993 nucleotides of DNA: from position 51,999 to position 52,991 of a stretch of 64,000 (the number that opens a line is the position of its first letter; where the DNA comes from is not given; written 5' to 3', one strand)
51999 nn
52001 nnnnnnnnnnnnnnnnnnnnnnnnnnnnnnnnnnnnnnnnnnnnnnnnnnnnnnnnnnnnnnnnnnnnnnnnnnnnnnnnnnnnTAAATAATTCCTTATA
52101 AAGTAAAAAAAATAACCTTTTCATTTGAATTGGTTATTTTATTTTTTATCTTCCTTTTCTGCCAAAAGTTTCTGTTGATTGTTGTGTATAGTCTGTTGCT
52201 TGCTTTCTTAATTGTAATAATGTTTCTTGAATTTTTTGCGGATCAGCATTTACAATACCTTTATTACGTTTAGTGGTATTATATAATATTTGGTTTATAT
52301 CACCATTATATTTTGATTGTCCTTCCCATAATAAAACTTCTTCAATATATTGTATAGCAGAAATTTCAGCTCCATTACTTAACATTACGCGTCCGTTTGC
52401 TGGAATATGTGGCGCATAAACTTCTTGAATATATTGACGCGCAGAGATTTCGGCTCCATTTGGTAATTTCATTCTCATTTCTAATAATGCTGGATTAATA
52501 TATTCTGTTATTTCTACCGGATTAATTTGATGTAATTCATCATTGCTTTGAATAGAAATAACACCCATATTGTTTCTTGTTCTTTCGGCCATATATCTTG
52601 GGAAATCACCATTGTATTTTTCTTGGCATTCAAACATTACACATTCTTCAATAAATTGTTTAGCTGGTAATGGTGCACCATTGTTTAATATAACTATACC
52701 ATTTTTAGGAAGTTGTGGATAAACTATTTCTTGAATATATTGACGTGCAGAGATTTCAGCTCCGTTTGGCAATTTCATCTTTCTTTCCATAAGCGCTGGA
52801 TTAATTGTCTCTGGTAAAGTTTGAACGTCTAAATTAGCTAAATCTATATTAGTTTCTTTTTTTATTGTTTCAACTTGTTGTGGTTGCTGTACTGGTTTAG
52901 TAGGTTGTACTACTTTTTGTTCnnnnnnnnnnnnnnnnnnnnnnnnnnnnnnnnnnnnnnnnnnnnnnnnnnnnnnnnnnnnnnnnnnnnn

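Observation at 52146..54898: Two-gene cargo operon of unknown function inside the element (172-aa plus 738-aa proteins), candidate defense or toxin-like module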

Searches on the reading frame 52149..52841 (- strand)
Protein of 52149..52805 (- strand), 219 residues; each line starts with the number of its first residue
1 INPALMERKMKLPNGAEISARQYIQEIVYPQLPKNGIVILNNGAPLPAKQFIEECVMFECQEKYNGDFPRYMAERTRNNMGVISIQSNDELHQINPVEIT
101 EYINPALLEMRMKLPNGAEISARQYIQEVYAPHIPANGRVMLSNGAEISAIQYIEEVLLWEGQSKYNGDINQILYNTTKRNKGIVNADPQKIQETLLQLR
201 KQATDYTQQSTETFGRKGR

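Call 63: search_protein_families(library=pfam, proteins=[window:52149-52805:-], max_evalue=10)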
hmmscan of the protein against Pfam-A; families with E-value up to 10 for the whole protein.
seq(219 aa): 1 family
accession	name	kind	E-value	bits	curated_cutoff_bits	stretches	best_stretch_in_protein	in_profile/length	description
PF08491.16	SE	-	0.049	13.1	20.1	1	110-164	72-127/276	Squalene epoxidase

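Call 64: find_homologous_proteins(query=window:52200-52841:-, max_evalue=0.001)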
Query seq(214 aa) (214 aa): 31 proteins with E <= 0.001 among 156 candidates.
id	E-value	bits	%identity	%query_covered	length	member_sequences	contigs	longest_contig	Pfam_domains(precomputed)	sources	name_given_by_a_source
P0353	1.3e-104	366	77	100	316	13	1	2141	-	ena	-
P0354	3.8e-100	352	72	100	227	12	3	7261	-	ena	-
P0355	3.2e-99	349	72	100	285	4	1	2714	-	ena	-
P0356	6.6e-92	325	70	99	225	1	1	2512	-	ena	-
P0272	4.7e-89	316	74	90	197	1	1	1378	-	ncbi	-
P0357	5.9e-76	273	85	69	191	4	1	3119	-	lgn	-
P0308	6.9e-72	260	52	87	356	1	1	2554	-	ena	-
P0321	2.6e-67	245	54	89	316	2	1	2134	-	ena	-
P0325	2.3e-64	235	56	98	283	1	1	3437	-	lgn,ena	-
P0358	2.6e-59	218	83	57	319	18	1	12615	-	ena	-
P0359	9.1e-44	168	46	88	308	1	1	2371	-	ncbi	-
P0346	1.6e-35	141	73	40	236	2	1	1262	-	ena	-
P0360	2.3e-33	134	74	40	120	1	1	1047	-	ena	-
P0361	1.7e-24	105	38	76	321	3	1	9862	-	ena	-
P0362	3.2e-22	97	54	44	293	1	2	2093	-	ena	-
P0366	1.4e-18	85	49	37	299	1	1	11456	-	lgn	-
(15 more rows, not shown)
